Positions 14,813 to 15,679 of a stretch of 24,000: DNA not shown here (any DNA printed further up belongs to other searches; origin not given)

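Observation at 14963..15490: Acyl-CoA ligase with a C-terminal desulforedoxin-like Fe(Cys)4 motif and a Cys-rich, His-less SOR-like domain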

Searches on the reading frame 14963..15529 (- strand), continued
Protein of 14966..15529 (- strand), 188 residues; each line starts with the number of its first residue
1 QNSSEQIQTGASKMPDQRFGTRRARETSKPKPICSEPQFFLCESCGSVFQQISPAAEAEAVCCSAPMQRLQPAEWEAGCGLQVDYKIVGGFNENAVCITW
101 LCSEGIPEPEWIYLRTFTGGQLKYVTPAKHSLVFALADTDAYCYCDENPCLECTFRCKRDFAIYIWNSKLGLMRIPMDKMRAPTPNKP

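Call 25: predict_structure(alignment_id=A2)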
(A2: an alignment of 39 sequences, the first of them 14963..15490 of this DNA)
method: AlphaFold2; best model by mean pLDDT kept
length: 175 residues; sequences in the alignment: 39
mean_pLDDT: 78.0   pTM: 0.77
mean pLDDT of the five models: 78.0, 76.4, 76.2, 75.6, 75.3
residues with pLDDT >= 90: 76; 70-90: 40; 50-70: 40; < 50: 19
segments of 3 or more residues with pLDDT < 50: 1-10, 168-175
pLDDT, mean of each block of 10 residues (from residue 1): 42 61 91 90 78 94 89 72 90 94 89 91 72 53 70 95 71 44
secondary structure, 60 per line:
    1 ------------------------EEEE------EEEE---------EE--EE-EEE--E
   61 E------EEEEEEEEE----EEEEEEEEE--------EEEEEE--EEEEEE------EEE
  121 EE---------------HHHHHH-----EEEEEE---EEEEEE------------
elements in order: E25-28 E35-38 E55-57 E68-76 E81-89 E98-103 E106-111 E118-122 H138-143 E149-154 E158-163
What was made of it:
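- On Ferredoxin-type [4Fe-4S] site or rubredoxin-type M(Cys)4 site at C132-C144: The region is modelled with low confidence (pLDDT 53-72, call 25), and no coordinates were available to measure geometry.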

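Call 29: search_protein_families(library=pfam, proteins=[L057:2503-3291:+, L057:3308-4318:+, L057:6594-7892:+, L057:8155-9117:-, L014:2512-3300:+, L014:3310-4326:+, L014:7549-8847:+, L014:9048-9434:+, L014:9691-10236:+, L014:10307-11581:-], max_evalue=0.001)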
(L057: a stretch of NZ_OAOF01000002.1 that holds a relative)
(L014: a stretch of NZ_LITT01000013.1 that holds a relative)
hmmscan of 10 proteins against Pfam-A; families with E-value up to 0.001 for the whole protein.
L057:2503-3291:+ (262 aa): 1 family
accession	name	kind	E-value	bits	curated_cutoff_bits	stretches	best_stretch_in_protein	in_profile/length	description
PF01012.27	ETF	-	1.3e-45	155.9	26.7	1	24-207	3-180/181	Electron transfer flavoprotein domain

L057:3308-4318:+ (336 aa): 2 families
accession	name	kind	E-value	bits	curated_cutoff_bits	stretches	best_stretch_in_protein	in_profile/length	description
PF01012.27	ETF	-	2e-41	142.2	26.7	1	9-186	1-177/181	Electron transfer flavoprotein domain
PF00766.25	ETF_alpha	-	6.8e-38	129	27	1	212-291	2-81/81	Electron transfer flavoprotein FAD-binding domain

L057:6594-7892:+ (432 aa): 2 families
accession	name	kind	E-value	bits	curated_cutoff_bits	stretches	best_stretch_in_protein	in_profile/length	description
PF02447.22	GntP_permease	-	3.4e-15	56.1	22.5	1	5-426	4-437/440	GntP family permease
PF03600.22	CitMHS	-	0.00065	19.3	31.9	0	15-350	2-304/336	Citrate transporter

L057:8155-9117:- (320 aa): 2 families
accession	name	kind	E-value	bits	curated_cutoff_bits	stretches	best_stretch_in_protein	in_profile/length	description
PF03466.25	LysR_substrate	-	1.7e-26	93.3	28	1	113-314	2-206/209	LysR substrate binding domain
PF00126.33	HTH_1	-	3e-19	69.2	26.6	1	31-88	3-60/60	Bacterial regulatory helix-turn-helix protein, lysR family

L014:2512-3300:+ (262 aa): 1 family
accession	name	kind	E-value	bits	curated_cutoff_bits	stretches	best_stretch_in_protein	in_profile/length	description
PF01012.27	ETF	-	1.6e-44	152.3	26.7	1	24-200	3-173/181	Electron transfer flavoprotein domain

L014:3310-4326:+ (338 aa): 2 families
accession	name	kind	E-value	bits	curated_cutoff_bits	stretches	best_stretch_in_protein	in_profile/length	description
PF01012.27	ETF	-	2.5e-40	138.7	26.7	1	11-188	1-177/181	Electron transfer flavoprotein domain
PF00766.25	ETF_alpha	-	5.1e-39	132.6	27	1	213-293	1-81/81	Electron transfer flavoprotein FAD-binding domain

L014:7549-8847:+ (432 aa): 3 families
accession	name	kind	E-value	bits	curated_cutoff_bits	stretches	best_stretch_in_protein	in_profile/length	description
PF07690.21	MFS_1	-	2.6e-66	224.4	33.4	2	23-301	1-267/347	Major Facilitator Superfamily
PF00083.30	Sugar_tr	-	1.4e-09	37.8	22.3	1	52-341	45-355/452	Sugar (and other) transporter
PF03092.22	BT1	-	0.0004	19.7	22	1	314-414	67-170/432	BT1 family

L014:9048-9434:+ (128 aa): 2 families
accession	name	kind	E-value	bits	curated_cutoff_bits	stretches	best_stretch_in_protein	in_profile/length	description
PF22636.2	FlK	-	5.1e-26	91.2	27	1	19-122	1-102/103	Fluoroacetyl-CoA-specific thioesterase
PF03061.28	4HBT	-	0.00069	20.3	20.6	0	40-107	8-75/79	Thioesterase superfamily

L014:9691-10236:+ (181 aa): 4 families
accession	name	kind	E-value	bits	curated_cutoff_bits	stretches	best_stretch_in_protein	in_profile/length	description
PF02915.23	Rubrerythrin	-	3e-16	60.5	22.8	1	62-175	3-136/137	Rubrerythrin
PF21349.2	RUBY_RBDX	-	1e-14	54.1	26.5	1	4-32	1-29/30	Rubrerythrin, rubredoxin-like domain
PF00210.30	Ferritin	-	2.5e-05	24.7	24.5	1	75-115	17-57/142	Ferritin-like domain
PF03232.19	COQ7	-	7.7e-05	22.8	23.5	0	60-115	5-58/169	Ubiquinone biosynthesis protein COQ7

L014:10307-11581:- (424 aa): 2 families
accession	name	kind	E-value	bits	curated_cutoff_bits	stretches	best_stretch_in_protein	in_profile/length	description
PF07532.17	Big_4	-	1.1e-19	70.1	22.1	1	191-248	1-59/59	Bacterial Ig-like domain (group 4)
PF13205.12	Big_5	-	3.9e-08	34.4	23.6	1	96-184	17-105/105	Bacterial Ig-like domain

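Call 32: fold_search(model_id=the predicted structure, library=pdb)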
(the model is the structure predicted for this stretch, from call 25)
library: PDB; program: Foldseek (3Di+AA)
matches with E <= 10: 942; with E <= 0.001: 7
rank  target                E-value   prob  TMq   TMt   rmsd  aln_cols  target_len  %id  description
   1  1y07_D                4.1e-05  1.00  0.50  0.67   4.4       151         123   15  Crystal structure of the superoxide reductase from Treponema pallidum (released 2005-11-22)
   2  1y07_C                4.6e-05  1.00  0.47  0.63   4.9       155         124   15  Crystal structure of the superoxide reductase from Treponema pallidum (released 2005-11-22)
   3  1vzg_A                9.9e-05  1.00  0.46  0.61   4.6       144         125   14  Structure of superoxide reductase bound to ferrocyanide and active site expansion upon X-ray induced photoreduction (released 2004-08-27)
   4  2ji2_B                1.2e-04  1.00  0.46  0.60   4.7       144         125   15  X-ray structure of E114A mutant of superoxide reductase from Desulfoarculus baarsii in the native, reduced form (released 2007-05-01)
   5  1dfx                  1.2e-04  1.00  0.45  0.59   4.8       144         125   15  DESULFOFERRODOXIN FROM DESULFOVIBRIO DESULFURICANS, ATCC 27774 (released 1998-10-14)
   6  2ji2_A                2.1e-04  1.00  0.46  0.59   4.7       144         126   14  X-ray structure of E114A mutant of superoxide reductase from Desulfoarculus baarsii in the native, reduced form (released 2007-05-01)
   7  2ji1_A                2.3e-04  1.00  0.46  0.60   4.7       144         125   14  X-ray structure of wild-type superoxide reductase from Desulfoarculus baarsii (released 2007-05-01)
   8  2r2c_A                2.2e-02  0.85  0.28  0.36   7.9       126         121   10  Crystal structure of a domain of the outer membrane lipoprotein Omp28 from Porphyromonas gingivalis (released 2007-09-25)
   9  4u49_A                3.6e-02  0.93  0.27  0.17   6.5        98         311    9  Crystal structure of Pectate Lyase Pel3 from Pectobacterium carotovorum with two monomers in the A.U (released 2015-08-05)
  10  9nem_B                4.2e-02  0.44  0.25  0.25  16.1       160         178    7  Structure of Unc119-Farnesylated peptide complex (released 2025-09-03)
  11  2p9r_B                5.9e-02  0.90  0.30  0.47   5.6       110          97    9  Human alpha2-macroglogulin is composed of multiple domains, as predicted by homology with complement component C3 (released 2007-08-21)
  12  2l7q_MODEL_1_A        6.2e-02  0.66  0.29  0.37   9.8       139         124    6  Solution NMR structure of conjugate transposon protein BVU_1572(27-141) from Bacteroides Vulgatus, Northeast S (released 2010-12-29)
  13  1p9m_C                6.2e-02  0.41  0.28  0.25  16.5       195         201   12  Crystal structure of the hexameric human IL-6/IL-6 alpha receptor/gp130 complex (released 2003-07-01)
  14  6pok                  6.9e-02  0.90  0.30  0.27   4.3       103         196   13  Crystal structure of the Robo3 FN2-3 domains (released 2020-05-06)
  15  4wtw_A                6.9e-02  0.63  0.25  0.39   4.8       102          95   13  Crystal structure of the third FnIII domain of integrin beta4 (released 2015-02-11)
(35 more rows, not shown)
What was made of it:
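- On Desulfoferrodoxin (2Fe-SOR): The 7 significant Foldseek PDB hits are all SOR/Dfx, with TM (target) 0.59-0.67 (call 32).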

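Call 35: search_protein_families(library=ncbifam, proteins=[L057:6594-7892:+], max_evalue=1e-10)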
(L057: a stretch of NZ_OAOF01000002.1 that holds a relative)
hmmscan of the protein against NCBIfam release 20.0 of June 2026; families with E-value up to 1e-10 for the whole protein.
L057:6594-7892:+ (432 aa): 1 family
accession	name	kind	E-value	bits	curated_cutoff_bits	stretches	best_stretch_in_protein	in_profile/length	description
TIGR00791.1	gntP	subfamily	4.9e-11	42.3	292.75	0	8-427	7-435/439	gluconate:H+ symporter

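Call 38: search_protein_representatives(alignment_id=A2)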
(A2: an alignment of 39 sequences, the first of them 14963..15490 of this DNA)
Query: 39 sequences, 178 profile positions. Proteins with E-value up to 0.001 (for the whole library): 263; up to 1e-10: 93; up to 1e-30: 45. The best 150 are listed.
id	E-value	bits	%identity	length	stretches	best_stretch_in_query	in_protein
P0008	3.0e-84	297.5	-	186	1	1-177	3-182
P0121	5.6e-67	241.2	-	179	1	3-176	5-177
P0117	1.5e-59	217.1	-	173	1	52-177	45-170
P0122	4.6e-54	199.2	-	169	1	6-173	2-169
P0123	5.4e-54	199.0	-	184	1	3-173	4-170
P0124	1.6e-51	190.9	-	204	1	4-175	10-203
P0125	1.5e-49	184.5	-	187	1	35-172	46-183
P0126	2.5e-49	183.7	-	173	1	5-176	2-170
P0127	1.1e-48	181.6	-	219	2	58-176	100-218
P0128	1.1e-47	178.5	-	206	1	4-168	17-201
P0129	1.8e-47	177.7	-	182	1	2-169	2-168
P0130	2.1e-47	177.5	-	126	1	54-172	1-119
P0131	2.8e-47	177.1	-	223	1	3-158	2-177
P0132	1.7e-44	168.0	-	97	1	92-177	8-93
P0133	2.8e-43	164.0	-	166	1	20-167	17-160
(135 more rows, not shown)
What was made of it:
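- In call 38, below E~1e-11 the profile hits turn into canonical ~125-aa Dfx proteins.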

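Call 41: list_cluster_members(proteins=[P0011, P0063, P0083, P0004, P0031, P0050])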
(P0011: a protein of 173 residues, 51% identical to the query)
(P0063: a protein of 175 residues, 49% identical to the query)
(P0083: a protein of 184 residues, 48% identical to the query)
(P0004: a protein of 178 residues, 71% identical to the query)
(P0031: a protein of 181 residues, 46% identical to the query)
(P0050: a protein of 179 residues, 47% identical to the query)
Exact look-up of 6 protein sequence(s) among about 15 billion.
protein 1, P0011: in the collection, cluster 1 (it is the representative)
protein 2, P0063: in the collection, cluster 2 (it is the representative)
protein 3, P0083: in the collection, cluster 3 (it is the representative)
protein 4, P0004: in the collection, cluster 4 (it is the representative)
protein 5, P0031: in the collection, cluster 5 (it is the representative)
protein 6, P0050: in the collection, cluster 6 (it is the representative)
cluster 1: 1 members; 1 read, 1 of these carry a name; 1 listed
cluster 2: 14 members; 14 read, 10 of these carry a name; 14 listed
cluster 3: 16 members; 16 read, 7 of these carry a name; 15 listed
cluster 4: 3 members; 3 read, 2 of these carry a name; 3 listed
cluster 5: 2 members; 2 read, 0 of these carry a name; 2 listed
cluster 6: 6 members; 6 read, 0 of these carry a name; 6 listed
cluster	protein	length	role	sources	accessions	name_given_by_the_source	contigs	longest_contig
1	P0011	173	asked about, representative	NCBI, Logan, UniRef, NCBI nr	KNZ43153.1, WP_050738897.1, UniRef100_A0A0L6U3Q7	hypothetical protein [Acetobacterium bakii] | Desulfoferrodoxin ferrous iron-binding domain-containing protein n=1 Tax=Acetobacterium ...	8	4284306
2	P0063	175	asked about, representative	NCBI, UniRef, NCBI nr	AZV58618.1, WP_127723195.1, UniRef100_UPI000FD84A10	hypothetical protein [Clostridium sp. AWRP] | hypothetical protein n=1 Tax=Clostridium sp. AWRP TaxID=2212991 RepID=UPI000FD84A10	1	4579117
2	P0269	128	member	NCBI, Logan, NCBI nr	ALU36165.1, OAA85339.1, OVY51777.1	hypothetical protein WX45_00575 [Clostridium ljungdahlii DSM 13528] | Hypothetical protein CLAU_1736 [Clostridium autoethanogenum DSM 10061]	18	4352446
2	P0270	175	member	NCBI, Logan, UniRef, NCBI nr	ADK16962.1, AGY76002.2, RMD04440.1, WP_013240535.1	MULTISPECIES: hypothetical protein [Clostridium] | Uncharacterized protein n=4 Tax=Clostridium TaxID=1485 RepID=A0A3M0T1E0_9CLOT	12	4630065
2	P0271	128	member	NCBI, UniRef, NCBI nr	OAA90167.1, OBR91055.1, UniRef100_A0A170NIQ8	hypothetical protein CLCOS_36320 [Clostridium coskatii] | Uncharacterized protein n=2 Tax=Clostridium coskatii TaxID=1705578 RepID=A0A170NIQ8_9CLOT | hypothetical protein WX73_02132 [Clostridium coskatii]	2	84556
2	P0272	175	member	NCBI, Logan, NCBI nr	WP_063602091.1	hypothetical protein [Clostridium coskatii]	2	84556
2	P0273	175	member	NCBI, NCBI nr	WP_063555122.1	hypothetical protein [Clostridium ljungdahlii]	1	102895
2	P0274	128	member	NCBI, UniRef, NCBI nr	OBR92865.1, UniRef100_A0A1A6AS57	hypothetical protein CLRAG_21590 [Clostridium ragsdalei P11] | Uncharacterized protein n=2 Tax=Clostridium ragsdalei TaxID=217158 RepID=A0A1A6AS57_9CLOT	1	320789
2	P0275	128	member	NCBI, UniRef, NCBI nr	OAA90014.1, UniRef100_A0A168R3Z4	hypothetical protein WY13_01603 [Clostridium ljungdahlii] | Uncharacterized protein n=2 Tax=Clostridium ljungdahlii TaxID=1538 RepID=A0A168R3Z4_9CLOT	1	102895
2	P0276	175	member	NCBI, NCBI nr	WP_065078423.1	hypothetical protein [Clostridium ragsdalei]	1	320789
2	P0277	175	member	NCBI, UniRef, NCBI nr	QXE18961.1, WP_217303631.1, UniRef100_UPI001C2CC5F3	hypothetical protein [Clostridium sp. 001] | hypothetical protein n=1 Tax=Clostridium sp. 001 TaxID=1970093 RepID=UPI001C2CC5F3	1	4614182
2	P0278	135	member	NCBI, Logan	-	-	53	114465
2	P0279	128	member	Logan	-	-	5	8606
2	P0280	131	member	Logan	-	-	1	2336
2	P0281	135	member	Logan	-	-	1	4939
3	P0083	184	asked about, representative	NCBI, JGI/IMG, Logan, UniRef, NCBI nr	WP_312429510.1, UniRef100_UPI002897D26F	hypothetical protein [Lacrimispora sp.] | hypothetical protein n=1 Tax=Lacrimispora sp. TaxID=2719234 RepID=UPI002897D26F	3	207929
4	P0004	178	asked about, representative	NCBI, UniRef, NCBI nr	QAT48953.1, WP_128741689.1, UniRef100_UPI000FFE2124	hypothetical protein EQM14_03720 [Caproiciproducens sp. NJN-50] | hypothetical protein n=1 Tax=Caproiciproducens sp. NJN-50 TaxID=2507162 ... | hypothetical protein [Caproiciproducens sp. NJN-50]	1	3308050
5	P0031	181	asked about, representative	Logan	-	-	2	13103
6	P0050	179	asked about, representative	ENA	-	-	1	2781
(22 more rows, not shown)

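Call 49: search_protein_families(library=pfam, proteins=[L086:1034-2203:+, L086:2454-4463:+, L086:4694-5878:+, L086:6637-7908:+, L086:7975-9471:+, L086:9501-9887:+, L086:10092-11069:-, L067:6556-7560:+, L067:9446-10030:+, L067:10039-11346:+], max_evalue=0.0001)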
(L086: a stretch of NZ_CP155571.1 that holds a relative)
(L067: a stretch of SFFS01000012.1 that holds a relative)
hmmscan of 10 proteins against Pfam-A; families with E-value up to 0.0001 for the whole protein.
L086:1034-2203:+ (389 aa): 5 families
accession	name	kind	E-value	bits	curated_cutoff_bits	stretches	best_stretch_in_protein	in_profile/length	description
PF00015.26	MCPsignal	-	9.8e-54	182.2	34.6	1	159-341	3-171/172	Methyl-accepting chemotaxis protein (MCP) signalling domain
PF00672.30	HAMP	-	2.6e-14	53.7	25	1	28-80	1-52/53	HAMP domain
PF10046.14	BLOC1_2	-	1.2e-05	26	33.4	0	245-330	5-90/96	Biogenesis of lysosome-related organelles complex-1 subunit 2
PF25547.1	WXG100_2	-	4.9e-05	23.8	27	0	245-325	29-102/150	WXG100 like domain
PF04108.17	ATG17_like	-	6.2e-05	23.1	43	0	245-371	162-289/355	Autophagy protein ATG17-like domain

L086:2454-4463:+ (669 aa): 6 families
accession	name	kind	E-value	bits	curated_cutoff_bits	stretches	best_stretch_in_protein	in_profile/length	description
PF02754.22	CCG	-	9.4e-34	115.8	20.6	2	549-639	1-84/85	Cysteine-rich domain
PF13183.11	Fer4_8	-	1.7e-10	41.7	27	1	270-362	3-67/68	4Fe-4S dicluster domain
PF13237.11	Fer4_10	-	1.3e-08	35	25.5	1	267-360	4-53/53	4Fe-4S dicluster domain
PF12838.12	Fer4_7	-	7e-07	30.1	27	0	348-362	37-51/52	4Fe-4S dicluster domain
PF12797.12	Fer4_2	-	1.7e-06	28.1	24.5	1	263-284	1-22/22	4Fe-4S binding domain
PF13187.11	Fer4_9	-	3e-05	24.4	27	1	272-361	2-49/52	4Fe-4S dicluster domain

L086:4694-5878:+ (394 aa): 4 families
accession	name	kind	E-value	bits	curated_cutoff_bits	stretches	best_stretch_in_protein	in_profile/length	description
PF00441.29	Acyl-CoA_dh_1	-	2.9e-36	125.3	22.4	1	229-382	1-148/150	Acyl-CoA dehydrogenase, C-terminal domain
PF02771.21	Acyl-CoA_dh_N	-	1.8e-16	60.9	22.9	1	8-114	3-109/113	Acyl-CoA dehydrogenase, N-terminal domain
PF02770.24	Acyl-CoA_dh_M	-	2.7e-15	56.8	33.3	1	122-217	1-97/97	Acyl-CoA dehydrogenase, middle domain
PF08028.16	Acyl-CoA_dh_2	-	4.8e-15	56.5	22.7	1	246-364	3-125/134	Acyl-CoA dehydrogenase, C-terminal domain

L086:6637-7908:+ (423 aa): 1 family
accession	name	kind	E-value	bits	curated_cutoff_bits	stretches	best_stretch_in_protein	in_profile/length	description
PF02515.22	CoA_transf_3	-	4.9e-77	259.9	23.3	1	4-372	1-360/366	CoA-transferase family III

L086:7975-9471:+ (498 aa): 3 families
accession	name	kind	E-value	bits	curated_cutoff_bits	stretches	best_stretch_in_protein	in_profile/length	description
PF01977.22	UbiD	-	1.7e-51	174.8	23.3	1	118-329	3-202/206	3-octaprenyl-4-hydroxybenzoate carboxy-lyase Rift-related domain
PF20696.2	UbiD_C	-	2.5e-31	108.7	24.2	1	337-471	2-127/127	3-octaprenyl-4-hydroxybenzoate carboxy-lyase C-terminal domain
PF20695.2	UbiD_N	-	1.9e-14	53.9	24.3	1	27-102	7-71/78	3-octaprenyl-4-hydroxybenzoate carboxy-lyase N-terminal domain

L086:9501-9887:+ (128 aa): 1 family
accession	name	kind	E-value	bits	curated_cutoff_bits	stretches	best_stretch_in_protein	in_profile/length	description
PF21758.2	PAC_bac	-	4.2e-39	133.2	27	1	14-127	2-114/115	Bacterial proteasome assembling chaperone-like protein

L086:10092-11069:- (325 aa): 2 families
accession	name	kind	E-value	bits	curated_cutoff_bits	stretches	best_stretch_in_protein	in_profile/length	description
PF03466.25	LysR_substrate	-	7.2e-37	127.2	28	1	112-317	3-206/209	LysR substrate binding domain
PF00126.33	HTH_1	-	2.8e-21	75.6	26.6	1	29-85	3-59/60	Bacterial regulatory helix-turn-helix protein, lysR family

L067:6556-7560:+ (334 aa): 1 family
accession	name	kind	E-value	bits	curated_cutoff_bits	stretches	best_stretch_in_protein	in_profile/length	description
PF00753.33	Lactamase_B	-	1.2e-21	78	22.7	1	25-234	7-196/196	Metallo-beta-lactamase superfamily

L067:9446-10030:+ (194 aa): 0 families

L067:10039-11346:+ (435 aa): 3 families
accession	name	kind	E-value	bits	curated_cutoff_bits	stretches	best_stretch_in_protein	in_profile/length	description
PF01943.22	Polysacc_synt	-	1.2e-22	81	28.2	1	7-292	1-272/274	Polysaccharide biosynthesis protein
PF01554.23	MatE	-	2.9e-10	40.5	24.9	0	254-388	24-160/161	MatE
PF13440.11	Polysacc_synt_3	-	1e-06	28.6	23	1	87-334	55-284/293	Polysaccharide biosynthesis protein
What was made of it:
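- DFXL also occurs without an adjacent ligase, next to ACAD2 in Sporomusa, where the L086 locus also has an HdrD-like Fe-S protein (call 49).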

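Call 52: find_encoding_contigs(protein=P0002, flank=3000, max_places=3)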
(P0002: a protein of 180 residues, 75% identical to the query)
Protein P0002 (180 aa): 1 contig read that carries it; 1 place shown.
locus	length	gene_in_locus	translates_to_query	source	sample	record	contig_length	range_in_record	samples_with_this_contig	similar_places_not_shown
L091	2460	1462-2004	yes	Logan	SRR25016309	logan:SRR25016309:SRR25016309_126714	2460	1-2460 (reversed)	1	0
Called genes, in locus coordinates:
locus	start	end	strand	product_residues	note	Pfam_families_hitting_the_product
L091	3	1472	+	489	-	?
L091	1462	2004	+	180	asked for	-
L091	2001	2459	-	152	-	?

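Call 53: find_encoding_contigs(protein=P0005, flank=8000, max_places=3)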
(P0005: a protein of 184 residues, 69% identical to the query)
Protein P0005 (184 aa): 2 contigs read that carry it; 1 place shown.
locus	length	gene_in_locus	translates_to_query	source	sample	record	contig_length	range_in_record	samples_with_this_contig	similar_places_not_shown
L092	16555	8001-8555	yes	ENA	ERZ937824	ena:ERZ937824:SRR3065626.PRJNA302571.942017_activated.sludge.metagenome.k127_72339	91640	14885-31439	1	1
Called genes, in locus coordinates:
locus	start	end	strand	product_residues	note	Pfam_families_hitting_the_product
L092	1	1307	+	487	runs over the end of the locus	PF08665:PglZ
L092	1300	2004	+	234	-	-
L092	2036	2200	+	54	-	-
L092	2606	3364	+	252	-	PF00583:Acetyltransf_1, PF13527:Acetyltransf_9 (faint), PF13508:Acetyltransf_7 (weak), PF08445:FR47 (faint), PF00583:Acetyltransf_1 (weak), PF13673:Acetyltransf_10 (weak), PF13508:Acetyltransf_7 (weak)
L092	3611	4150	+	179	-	PF13302:Acetyltransf_3, PF00583:Acetyltransf_1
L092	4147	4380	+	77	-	-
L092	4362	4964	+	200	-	PF12844:HTH_19, PF13560:HTH_31 (weak), PF01381:HTH_3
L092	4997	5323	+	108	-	-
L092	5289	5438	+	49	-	-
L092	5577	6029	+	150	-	PF03061:4HBT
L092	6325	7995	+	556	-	PF00501:AMP-binding, PF13193:AMP-binding_C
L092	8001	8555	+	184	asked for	-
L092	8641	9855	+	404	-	PF01408:GFO_IDH_MocA, PF03447:NAD_binding_3, PF03807:F420_oxidored (weak), PF22725:GFO_IDH_MocA_C3, PF02894:GFO_IDH_MocA_C (faint)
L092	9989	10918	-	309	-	PF00126:HTH_1, PF03466:LysR_substrate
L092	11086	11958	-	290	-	PF08501:Shikimate_dh_N, PF18317:SDH_C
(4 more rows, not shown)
